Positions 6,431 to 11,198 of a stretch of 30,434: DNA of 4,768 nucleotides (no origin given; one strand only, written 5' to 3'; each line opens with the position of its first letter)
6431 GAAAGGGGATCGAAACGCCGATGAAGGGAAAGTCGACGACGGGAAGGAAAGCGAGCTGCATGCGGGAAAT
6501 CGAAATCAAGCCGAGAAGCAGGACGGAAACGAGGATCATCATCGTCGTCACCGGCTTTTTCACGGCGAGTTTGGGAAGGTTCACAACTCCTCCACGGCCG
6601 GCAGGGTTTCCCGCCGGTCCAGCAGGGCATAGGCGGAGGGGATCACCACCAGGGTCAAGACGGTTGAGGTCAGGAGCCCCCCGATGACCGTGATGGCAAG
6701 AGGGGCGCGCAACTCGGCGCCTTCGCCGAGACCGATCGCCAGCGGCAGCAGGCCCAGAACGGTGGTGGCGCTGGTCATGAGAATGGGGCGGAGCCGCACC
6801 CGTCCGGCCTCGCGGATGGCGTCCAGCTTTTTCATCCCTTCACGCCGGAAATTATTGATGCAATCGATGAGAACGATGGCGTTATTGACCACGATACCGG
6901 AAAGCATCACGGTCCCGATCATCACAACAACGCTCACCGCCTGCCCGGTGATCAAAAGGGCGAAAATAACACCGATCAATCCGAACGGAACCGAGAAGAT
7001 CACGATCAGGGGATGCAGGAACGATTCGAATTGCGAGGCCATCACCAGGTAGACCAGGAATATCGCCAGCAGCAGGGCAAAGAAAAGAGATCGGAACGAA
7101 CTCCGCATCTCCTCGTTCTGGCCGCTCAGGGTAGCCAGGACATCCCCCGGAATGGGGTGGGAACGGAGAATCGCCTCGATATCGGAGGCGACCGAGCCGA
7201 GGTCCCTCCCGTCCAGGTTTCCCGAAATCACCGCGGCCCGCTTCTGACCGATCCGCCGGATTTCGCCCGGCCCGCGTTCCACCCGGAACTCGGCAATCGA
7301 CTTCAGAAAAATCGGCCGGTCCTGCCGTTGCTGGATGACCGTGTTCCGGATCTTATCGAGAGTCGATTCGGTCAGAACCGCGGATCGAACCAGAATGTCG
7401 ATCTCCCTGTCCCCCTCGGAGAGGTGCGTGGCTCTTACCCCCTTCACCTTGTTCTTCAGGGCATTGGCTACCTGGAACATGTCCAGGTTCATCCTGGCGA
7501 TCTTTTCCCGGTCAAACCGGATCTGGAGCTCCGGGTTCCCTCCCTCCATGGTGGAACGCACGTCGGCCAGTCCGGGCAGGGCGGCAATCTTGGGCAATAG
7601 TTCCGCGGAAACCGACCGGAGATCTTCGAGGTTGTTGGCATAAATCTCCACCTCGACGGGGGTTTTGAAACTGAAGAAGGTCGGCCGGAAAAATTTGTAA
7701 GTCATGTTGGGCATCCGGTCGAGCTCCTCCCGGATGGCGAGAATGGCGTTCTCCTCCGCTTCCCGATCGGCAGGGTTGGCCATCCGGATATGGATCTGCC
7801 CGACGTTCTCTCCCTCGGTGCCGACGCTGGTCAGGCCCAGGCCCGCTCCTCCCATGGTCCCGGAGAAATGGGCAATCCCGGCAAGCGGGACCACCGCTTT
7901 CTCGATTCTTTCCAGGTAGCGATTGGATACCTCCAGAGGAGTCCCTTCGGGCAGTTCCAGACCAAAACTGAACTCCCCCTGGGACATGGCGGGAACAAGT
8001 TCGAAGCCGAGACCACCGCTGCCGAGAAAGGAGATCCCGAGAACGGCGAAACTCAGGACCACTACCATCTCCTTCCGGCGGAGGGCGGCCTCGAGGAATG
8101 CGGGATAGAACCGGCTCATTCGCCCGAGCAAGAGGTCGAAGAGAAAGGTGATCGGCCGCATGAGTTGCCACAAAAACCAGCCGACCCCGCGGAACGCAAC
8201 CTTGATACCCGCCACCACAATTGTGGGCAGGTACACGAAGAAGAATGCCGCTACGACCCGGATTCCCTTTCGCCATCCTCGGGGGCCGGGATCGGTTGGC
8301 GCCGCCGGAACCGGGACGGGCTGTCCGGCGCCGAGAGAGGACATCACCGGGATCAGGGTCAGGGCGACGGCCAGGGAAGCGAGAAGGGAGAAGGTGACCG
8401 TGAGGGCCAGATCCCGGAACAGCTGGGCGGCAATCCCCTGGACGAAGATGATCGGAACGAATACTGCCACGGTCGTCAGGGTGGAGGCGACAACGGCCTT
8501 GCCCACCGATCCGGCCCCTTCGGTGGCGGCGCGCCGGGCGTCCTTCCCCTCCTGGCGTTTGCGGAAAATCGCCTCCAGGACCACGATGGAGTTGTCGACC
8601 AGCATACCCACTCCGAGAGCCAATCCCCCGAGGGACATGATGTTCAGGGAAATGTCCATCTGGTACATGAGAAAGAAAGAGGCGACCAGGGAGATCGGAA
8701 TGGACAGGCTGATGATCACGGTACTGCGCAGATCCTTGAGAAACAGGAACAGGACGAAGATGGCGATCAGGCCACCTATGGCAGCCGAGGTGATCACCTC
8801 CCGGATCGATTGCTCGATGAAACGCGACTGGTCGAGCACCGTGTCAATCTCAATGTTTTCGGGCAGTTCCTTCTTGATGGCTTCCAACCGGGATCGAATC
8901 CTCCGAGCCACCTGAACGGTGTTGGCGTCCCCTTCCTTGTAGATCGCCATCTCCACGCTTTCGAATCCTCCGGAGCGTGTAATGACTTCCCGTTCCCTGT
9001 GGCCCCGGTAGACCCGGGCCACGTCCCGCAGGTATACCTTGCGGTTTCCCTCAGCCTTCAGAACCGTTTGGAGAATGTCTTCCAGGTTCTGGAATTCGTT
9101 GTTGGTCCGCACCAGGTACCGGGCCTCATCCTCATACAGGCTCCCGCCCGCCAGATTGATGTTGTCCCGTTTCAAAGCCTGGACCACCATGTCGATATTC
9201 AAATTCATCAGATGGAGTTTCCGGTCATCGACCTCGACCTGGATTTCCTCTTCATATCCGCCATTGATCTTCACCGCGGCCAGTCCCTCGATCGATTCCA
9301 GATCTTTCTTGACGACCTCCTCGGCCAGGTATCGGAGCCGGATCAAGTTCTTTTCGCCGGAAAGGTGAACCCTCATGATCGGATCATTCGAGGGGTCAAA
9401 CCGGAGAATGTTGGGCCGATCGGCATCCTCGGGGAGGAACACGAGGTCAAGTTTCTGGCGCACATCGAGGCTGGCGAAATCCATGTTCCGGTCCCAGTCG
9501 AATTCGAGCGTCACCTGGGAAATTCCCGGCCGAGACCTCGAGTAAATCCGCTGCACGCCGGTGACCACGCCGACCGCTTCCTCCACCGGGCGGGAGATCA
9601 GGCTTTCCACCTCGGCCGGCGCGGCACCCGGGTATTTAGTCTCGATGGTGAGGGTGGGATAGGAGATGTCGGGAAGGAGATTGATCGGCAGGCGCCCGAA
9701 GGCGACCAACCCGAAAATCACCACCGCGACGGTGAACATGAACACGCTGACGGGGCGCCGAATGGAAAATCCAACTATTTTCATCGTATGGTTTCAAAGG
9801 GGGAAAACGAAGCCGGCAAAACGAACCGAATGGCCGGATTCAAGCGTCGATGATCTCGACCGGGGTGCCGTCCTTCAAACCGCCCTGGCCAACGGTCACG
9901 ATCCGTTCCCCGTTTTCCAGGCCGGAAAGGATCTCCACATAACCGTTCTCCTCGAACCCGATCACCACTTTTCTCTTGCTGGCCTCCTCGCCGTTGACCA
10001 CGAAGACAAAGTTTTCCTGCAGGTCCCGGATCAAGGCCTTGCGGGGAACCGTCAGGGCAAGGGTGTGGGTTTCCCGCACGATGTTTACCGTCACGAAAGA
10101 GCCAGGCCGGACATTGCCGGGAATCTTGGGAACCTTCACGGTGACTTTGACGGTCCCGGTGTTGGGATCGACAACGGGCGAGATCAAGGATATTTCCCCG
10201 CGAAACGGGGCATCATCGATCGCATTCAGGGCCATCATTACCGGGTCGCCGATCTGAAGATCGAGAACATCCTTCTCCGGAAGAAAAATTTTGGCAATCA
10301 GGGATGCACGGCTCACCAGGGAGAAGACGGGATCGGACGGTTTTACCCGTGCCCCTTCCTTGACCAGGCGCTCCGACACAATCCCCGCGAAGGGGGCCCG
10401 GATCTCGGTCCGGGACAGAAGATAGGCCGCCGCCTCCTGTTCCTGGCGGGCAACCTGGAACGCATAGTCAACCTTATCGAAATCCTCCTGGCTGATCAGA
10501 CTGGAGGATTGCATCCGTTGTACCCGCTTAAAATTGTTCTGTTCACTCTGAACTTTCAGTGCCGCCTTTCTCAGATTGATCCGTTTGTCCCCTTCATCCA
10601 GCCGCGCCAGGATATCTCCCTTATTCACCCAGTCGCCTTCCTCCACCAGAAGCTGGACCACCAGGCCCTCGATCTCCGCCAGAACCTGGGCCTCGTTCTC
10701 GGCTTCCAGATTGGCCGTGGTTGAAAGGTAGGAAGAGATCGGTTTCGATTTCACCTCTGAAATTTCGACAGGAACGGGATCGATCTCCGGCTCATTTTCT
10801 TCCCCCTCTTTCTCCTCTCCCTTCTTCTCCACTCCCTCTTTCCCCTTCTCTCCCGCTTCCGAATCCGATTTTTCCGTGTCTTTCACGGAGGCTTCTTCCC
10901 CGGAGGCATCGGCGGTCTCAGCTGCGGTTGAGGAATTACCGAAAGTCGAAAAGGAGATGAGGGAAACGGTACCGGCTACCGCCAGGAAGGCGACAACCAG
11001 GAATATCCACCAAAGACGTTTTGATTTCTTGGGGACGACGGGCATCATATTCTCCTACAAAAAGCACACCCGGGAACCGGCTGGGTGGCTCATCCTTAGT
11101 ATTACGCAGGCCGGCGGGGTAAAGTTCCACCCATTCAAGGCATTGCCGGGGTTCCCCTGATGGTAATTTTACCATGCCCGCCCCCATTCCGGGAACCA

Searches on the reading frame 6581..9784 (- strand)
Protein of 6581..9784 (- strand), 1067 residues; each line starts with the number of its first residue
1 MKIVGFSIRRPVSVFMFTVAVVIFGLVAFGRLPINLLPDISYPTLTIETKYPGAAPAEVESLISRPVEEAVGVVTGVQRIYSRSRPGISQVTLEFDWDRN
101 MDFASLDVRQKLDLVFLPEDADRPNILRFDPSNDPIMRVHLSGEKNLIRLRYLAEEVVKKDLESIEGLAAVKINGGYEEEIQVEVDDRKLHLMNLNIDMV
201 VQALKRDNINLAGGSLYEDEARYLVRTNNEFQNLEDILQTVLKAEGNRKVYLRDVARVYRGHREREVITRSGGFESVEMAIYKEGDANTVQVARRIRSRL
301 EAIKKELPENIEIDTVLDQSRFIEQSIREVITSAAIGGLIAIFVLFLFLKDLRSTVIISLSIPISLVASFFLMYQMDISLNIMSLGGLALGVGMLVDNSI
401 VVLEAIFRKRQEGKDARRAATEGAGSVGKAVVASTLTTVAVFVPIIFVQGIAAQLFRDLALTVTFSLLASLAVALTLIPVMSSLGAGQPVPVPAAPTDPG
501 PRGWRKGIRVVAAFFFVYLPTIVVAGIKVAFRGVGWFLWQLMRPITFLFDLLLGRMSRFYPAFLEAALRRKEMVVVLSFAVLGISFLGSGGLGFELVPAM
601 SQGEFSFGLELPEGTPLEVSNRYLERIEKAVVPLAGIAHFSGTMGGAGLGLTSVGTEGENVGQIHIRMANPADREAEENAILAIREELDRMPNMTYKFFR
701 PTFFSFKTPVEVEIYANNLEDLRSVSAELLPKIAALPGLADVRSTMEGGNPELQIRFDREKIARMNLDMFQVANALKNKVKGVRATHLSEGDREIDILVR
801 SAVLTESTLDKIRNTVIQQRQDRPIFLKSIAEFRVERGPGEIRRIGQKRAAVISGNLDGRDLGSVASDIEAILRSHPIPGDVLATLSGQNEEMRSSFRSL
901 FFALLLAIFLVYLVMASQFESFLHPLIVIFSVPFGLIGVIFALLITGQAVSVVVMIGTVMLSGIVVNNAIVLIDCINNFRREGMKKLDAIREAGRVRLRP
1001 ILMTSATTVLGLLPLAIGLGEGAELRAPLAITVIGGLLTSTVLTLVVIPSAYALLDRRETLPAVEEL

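Call 7: search_protein_families(library=pfam, proteins=[window:6581-9784:-])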
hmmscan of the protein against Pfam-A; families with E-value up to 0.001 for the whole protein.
window:6581-9784:- (1067 aa): 2 families
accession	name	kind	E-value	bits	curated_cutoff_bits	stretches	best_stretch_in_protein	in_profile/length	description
PF00873.25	ACR_tran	-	6e-250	832.5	28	2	3-484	1-488/1021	AcrB/AcrD/AcrF family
PF03176.21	MMPL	-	1.6e-14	54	20.5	2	277-511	88-326/333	MMPL family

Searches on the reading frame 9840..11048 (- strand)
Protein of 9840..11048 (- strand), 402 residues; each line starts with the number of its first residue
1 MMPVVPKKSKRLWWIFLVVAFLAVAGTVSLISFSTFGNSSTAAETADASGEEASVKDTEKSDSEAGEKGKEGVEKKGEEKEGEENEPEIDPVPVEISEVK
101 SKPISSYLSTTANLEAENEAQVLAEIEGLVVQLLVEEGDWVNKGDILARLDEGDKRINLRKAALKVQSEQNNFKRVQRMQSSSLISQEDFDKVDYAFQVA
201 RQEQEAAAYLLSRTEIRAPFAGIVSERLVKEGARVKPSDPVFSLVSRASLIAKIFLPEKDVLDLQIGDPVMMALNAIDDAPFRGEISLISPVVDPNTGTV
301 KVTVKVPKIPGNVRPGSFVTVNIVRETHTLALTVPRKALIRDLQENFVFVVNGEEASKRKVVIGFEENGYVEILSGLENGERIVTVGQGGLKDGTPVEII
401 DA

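Call 7: search_protein_families(library=pfam, proteins=[window:9840-11048:-])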
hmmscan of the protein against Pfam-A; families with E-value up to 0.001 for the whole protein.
window:9840-11048:- (402 aa): 5 families
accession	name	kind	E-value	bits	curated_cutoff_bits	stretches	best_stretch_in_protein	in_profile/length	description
PF16576.10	HlyD_D23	-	2.1e-23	83.2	30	1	114-319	14-214/214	Barrel-sandwich domain of CusB or HlyD membrane-fusion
PF13437.12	HlyD_3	-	2.1e-22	80.3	22.2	1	216-316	2-106/106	HlyD family secretion protein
PF13533.13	Biotin_lipoyl_2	-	2.7e-11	43.4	29.8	1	126-151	7-32/32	Biotin-lipoyl like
PF00364.28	Biotin_lipoyl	-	2.7e-07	30.7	22.1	0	121-150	44-73/73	Biotin-requiring enzyme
PF02749.22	QRPTase_N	-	0.00015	22.4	27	0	121-150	34-60/82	Quinolinate phosphoribosyl transferase, N-terminal domain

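Call 14: find_related_loci(query=window:9840-11048:-, collection=metagenome_contigs, flank=3000)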
Query window:9840-11048:- (402 aa) in metagenome_contigs; peptide patterns used: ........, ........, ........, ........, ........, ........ (x = any residue, [..] = any of these).
600 stretches matched a pattern (row limit reached: there are more); 2 encode a relative of the query (tblastn E <= 1e-3); 2 distinct loci.
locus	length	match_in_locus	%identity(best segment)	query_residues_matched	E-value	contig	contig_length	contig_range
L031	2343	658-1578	24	94-393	9e-13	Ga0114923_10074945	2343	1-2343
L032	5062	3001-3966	20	94-340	9e-8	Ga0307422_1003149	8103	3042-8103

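Call 15: find_homologous_proteins(query=window:9840-11048:-)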
Query window:9840-11048:- (402 aa): 1530 proteins with E <= 0.001 among 8000 candidates; the best 120 are listed.
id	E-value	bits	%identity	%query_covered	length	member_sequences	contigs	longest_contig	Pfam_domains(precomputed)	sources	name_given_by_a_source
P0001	5.7e-247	837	99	100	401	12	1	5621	PF25973.1,PF25984.1,PF25989.1,PF00364.29,PF25967.1,PF25919.1,PF25917.1,PF25975.1,PF25954.1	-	-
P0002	1.5e-140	487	60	98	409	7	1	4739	PF25973.1,PF25984.1,PF25989.1,PF00364.29,PF25967.1,PF25919.1,PF25917.1,PF25975.1,PF25954.1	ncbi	-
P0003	1.2e-135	470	57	99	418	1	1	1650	PF25973.1,PF25984.1,PF25989.1,PF00364.29,PF25967.1,PF25919.1,PF25917.1,PF25975.1,PF25954.1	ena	-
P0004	1.5e-95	339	48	86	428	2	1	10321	PF25973.1,PF25989.1,PF25917.1,PF25944.1,PF25975.1,PF25954.1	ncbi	-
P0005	1.5e-95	339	48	81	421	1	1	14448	PF25973.1,PF25989.1,PF00364.29,PF25967.1,PF25917.1,PF25944.1,PF25975.1,PF25954.1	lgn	-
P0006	1.4e-92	329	43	96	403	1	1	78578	PF25973.1,PF25989.1,PF00364.29,PF25917.1,PF25975.1,PF25954.1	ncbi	ncbi:MAG: efflux RND transporter periplasmic adaptor subunit [Acidobacteriota bacterium]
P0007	1.9e-92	328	44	100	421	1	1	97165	PF25973.1,PF25989.1,PF00364.29,PF25967.1,PF25917.1,PF25944.1,PF25975.1,PF25954.1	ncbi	-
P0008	4.6e-92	327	45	97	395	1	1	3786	PF25973.1,PF25984.1,PF25989.1,PF00364.29,PF25967.1,PF25919.1,PF25917.1,PF25954.1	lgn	-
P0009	9.6e-92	326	42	98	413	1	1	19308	PF25973.1,PF25989.1,PF25917.1,PF25975.1,PF25954.1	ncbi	-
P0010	1.6e-91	325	49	86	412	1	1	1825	PF25973.1,PF25984.1,PF25989.1,PF00364.29,PF25967.1,PF25919.1,PF25917.1,PF25944.1,PF25975.1,PF25954.1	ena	-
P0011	1.8e-91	325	44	98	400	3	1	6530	PF25973.1,PF25989.1,PF25967.1,PF25919.1,PF25917.1,PF25975.1,PF25954.1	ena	-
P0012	3.5e-91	324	45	98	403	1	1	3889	PF25973.1,PF25989.1,PF25967.1,PF25919.1,PF25917.1,PF25975.1,PF25954.1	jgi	-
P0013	4.5e-91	324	44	97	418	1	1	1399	PF25973.1,PF25989.1,PF25917.1,PF25975.1,PF25954.1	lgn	-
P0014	4.7e-91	324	49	78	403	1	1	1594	PF25973.1,PF25989.1,PF25967.1,PF25919.1,PF25917.1,PF25975.1,PF25954.1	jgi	jgi:membrane fusion protein (multidrug efflux system)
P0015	4.7e-91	324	49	78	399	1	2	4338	PF25973.1,PF25989.1,PF25967.1,PF25919.1,PF25917.1,PF25975.1,PF25954.1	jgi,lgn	-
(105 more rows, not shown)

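Call 16: find_encoding_contigs(protein=P0001, flank=3000, max_places=10)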
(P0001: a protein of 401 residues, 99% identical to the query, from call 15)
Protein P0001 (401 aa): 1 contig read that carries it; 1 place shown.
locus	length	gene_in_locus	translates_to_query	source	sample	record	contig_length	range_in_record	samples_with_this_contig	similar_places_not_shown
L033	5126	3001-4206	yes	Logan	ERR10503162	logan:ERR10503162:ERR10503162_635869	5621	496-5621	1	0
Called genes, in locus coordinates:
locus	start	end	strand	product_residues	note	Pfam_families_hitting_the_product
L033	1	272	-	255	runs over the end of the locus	?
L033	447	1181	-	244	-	PF06778:Chlor_dismutase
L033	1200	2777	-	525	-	PF02310:B12-binding, PF04055:Radical_SAM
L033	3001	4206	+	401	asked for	PF25919:BSH_CusB (faint), PF00364:Biotin_lipoyl (faint), PF25917:BSH_RND, PF25973:BSH_CzcB, PF25954:Beta-barrel_RND_2, PF25967:RND-MFP_C, PF25975:CzcB_C, PF25989:YknX_C, +1 more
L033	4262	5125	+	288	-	?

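Call 17: find_encoding_contigs(protein=P0002, flank=3000, max_places=10)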
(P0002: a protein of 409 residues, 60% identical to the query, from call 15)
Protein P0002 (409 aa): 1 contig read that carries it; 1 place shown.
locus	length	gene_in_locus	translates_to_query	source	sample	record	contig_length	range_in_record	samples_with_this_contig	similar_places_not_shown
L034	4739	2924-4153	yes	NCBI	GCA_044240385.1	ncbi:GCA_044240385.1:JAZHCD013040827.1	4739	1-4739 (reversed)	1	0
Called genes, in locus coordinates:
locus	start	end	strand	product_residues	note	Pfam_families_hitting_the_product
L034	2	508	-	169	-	?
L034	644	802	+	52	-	-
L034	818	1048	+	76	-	-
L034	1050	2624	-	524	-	PF02310:B12-binding, PF04055:Radical_SAM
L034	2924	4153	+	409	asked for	PF25919:BSH_CusB (faint), PF25917:BSH_RND (weak), PF25973:BSH_CzcB, PF25984:BSH_YknX (weak), PF25954:Beta-barrel_RND_2, PF25967:RND-MFP_C (weak), PF25975:CzcB_C (weak), PF25989:YknX_C, +1 more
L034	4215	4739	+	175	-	?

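Call 18: find_encoding_contigs(protein=P0003, flank=3000, max_places=10)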
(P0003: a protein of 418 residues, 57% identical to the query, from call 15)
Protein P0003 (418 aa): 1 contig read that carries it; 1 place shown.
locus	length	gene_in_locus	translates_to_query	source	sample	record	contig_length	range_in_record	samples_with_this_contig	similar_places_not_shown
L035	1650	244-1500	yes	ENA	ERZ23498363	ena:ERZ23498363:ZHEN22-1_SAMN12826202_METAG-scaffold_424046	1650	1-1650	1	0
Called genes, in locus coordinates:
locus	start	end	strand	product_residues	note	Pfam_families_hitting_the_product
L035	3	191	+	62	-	?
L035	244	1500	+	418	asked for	PF25919:BSH_CusB (faint), PF25917:BSH_RND (weak), PF25973:BSH_CzcB, PF25984:BSH_YknX (weak), PF25954:Beta-barrel_RND_2, PF25967:RND-MFP_C (weak), PF25975:CzcB_C (weak), PF25989:YknX_C, +1 more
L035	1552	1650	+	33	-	?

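Call 28: list_cluster_members(proteins=[P0001, P0002, P0003])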
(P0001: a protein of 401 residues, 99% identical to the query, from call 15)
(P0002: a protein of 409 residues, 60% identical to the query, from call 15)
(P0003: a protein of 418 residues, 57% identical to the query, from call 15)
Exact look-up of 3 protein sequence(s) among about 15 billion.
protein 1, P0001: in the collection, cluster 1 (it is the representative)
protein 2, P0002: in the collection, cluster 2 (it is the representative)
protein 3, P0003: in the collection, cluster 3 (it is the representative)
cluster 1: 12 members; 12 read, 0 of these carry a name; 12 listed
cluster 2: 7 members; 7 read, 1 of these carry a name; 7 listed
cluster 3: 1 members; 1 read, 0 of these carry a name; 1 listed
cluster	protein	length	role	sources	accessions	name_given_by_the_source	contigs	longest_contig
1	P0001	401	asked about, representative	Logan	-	-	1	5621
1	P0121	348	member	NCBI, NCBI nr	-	-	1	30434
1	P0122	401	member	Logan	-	-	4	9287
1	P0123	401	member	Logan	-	-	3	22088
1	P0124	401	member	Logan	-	-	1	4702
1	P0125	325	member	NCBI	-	-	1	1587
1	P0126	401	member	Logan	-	-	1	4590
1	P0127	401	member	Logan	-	-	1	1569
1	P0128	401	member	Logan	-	-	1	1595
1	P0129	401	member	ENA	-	-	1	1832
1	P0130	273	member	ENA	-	-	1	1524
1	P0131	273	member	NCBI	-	-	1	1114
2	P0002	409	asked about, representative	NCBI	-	-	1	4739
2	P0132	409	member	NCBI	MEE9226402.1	MAG: efflux RND transporter periplasmic adaptor subunit [Acidobacteriota bacterium]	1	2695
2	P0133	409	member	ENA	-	-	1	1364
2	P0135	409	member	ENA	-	-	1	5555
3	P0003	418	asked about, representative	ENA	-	-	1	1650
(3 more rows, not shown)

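Call 31: find_encoding_contigs(protein=P0122, flank=1500, max_places=10)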
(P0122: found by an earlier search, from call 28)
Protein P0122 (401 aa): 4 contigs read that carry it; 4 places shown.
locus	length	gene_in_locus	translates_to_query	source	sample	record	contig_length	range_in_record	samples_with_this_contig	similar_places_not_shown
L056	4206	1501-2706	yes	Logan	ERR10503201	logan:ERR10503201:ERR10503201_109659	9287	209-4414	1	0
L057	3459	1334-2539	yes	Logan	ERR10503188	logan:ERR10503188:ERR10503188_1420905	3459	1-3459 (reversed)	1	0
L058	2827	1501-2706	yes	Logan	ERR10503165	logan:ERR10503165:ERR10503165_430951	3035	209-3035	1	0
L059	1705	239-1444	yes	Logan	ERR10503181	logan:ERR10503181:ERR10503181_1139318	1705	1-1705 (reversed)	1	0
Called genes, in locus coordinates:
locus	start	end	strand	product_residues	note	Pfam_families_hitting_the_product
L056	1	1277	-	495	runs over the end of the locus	?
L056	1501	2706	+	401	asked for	PF25919:BSH_CusB (faint), PF00364:Biotin_lipoyl (faint), PF25917:BSH_RND, PF25973:BSH_CzcB, PF25954:Beta-barrel_RND_2, PF25967:RND-MFP_C, PF25975:CzcB_C, PF25989:YknX_C, +1 more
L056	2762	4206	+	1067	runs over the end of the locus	PF00873:ACR_tran, PF03176:MMPL, PF00873:ACR_tran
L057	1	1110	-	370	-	?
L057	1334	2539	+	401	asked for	PF25919:BSH_CusB (faint), PF00364:Biotin_lipoyl (faint), PF25917:BSH_RND, PF25973:BSH_CzcB, PF25954:Beta-barrel_RND_2, PF25967:RND-MFP_C, PF25975:CzcB_C, PF25989:YknX_C, +1 more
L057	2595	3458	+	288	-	?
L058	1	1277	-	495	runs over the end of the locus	?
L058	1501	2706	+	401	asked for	PF25919:BSH_CusB (faint), PF00364:Biotin_lipoyl (faint), PF25917:BSH_RND, PF25973:BSH_CzcB, PF25954:Beta-barrel_RND_2, PF25967:RND-MFP_C, PF25975:CzcB_C, PF25989:YknX_C, +1 more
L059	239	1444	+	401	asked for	PF25919:BSH_CusB (faint), PF00364:Biotin_lipoyl (faint), PF25917:BSH_RND, PF25973:BSH_CzcB, PF25954:Beta-barrel_RND_2, PF25967:RND-MFP_C, PF25975:CzcB_C, PF25989:YknX_C, +1 more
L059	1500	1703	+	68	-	?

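Call 32: find_encoding_contigs(protein=P0123, flank=1500, max_places=10)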
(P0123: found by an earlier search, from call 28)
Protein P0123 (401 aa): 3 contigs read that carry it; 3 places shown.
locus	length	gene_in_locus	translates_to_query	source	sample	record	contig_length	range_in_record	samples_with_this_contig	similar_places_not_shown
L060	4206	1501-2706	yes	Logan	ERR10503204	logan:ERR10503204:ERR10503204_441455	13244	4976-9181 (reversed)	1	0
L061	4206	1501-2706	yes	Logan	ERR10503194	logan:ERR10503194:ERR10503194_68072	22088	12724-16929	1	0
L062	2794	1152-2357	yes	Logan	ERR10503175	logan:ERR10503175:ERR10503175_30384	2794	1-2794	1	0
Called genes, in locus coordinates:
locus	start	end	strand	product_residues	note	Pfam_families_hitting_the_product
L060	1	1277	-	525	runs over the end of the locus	PF02310:B12-binding, PF04055:Radical_SAM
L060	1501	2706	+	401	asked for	PF25919:BSH_CusB (faint), PF00364:Biotin_lipoyl (faint), PF25917:BSH_RND, PF25973:BSH_CzcB, PF25954:Beta-barrel_RND_2, PF25967:RND-MFP_C, PF25975:CzcB_C, PF25989:YknX_C, +1 more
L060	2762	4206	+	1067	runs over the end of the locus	PF00873:ACR_tran, PF03176:MMPL, PF00873:ACR_tran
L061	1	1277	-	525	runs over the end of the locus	PF02310:B12-binding, PF04055:Radical_SAM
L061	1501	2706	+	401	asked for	PF25919:BSH_CusB (faint), PF00364:Biotin_lipoyl (faint), PF25917:BSH_RND, PF25973:BSH_CzcB, PF25954:Beta-barrel_RND_2, PF25967:RND-MFP_C, PF25975:CzcB_C, PF25989:YknX_C, +1 more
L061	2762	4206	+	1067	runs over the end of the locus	PF00873:ACR_tran, PF03176:MMPL, PF00873:ACR_tran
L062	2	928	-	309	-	?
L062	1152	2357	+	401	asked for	PF25919:BSH_CusB (faint), PF00364:Biotin_lipoyl (faint), PF25917:BSH_RND, PF25973:BSH_CzcB, PF25954:Beta-barrel_RND_2, PF25967:RND-MFP_C, PF25975:CzcB_C, PF25989:YknX_C, +1 more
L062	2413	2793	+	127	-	?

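Call 33: find_encoding_contigs(protein=P0135, flank=1500, max_places=10)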
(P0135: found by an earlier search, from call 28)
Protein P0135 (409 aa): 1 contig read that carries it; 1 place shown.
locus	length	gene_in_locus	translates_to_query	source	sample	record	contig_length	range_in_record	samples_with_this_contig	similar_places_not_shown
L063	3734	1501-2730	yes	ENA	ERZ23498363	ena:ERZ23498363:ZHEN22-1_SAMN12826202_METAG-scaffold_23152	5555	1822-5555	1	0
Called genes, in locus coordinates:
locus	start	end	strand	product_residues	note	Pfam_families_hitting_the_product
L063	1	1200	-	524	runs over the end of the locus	PF02310:B12-binding, PF04055:Radical_SAM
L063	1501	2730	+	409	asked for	PF25919:BSH_CusB (faint), PF25917:BSH_RND (weak), PF25973:BSH_CzcB, PF25984:BSH_YknX (weak), PF25954:Beta-barrel_RND_2, PF25967:RND-MFP_C (weak), PF25975:CzcB_C, PF25989:YknX_C, +1 more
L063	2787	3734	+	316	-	?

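Call 34: find_encoding_contigs(protein=P0132, flank=1500, max_places=10)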
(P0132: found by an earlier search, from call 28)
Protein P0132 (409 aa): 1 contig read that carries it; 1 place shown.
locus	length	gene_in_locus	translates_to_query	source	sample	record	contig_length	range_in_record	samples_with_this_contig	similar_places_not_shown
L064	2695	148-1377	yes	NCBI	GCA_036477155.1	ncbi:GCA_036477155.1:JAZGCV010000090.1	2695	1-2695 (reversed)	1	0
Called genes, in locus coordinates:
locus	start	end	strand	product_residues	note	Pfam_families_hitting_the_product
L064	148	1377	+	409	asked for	PF25919:BSH_CusB (faint), PF25917:BSH_RND (weak), PF25973:BSH_CzcB, PF25984:BSH_YknX (weak), PF25954:Beta-barrel_RND_2, PF25967:RND-MFP_C (weak), PF25975:CzcB_C (weak), PF25989:YknX_C, +1 more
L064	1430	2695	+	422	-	PF00873:ACR_tran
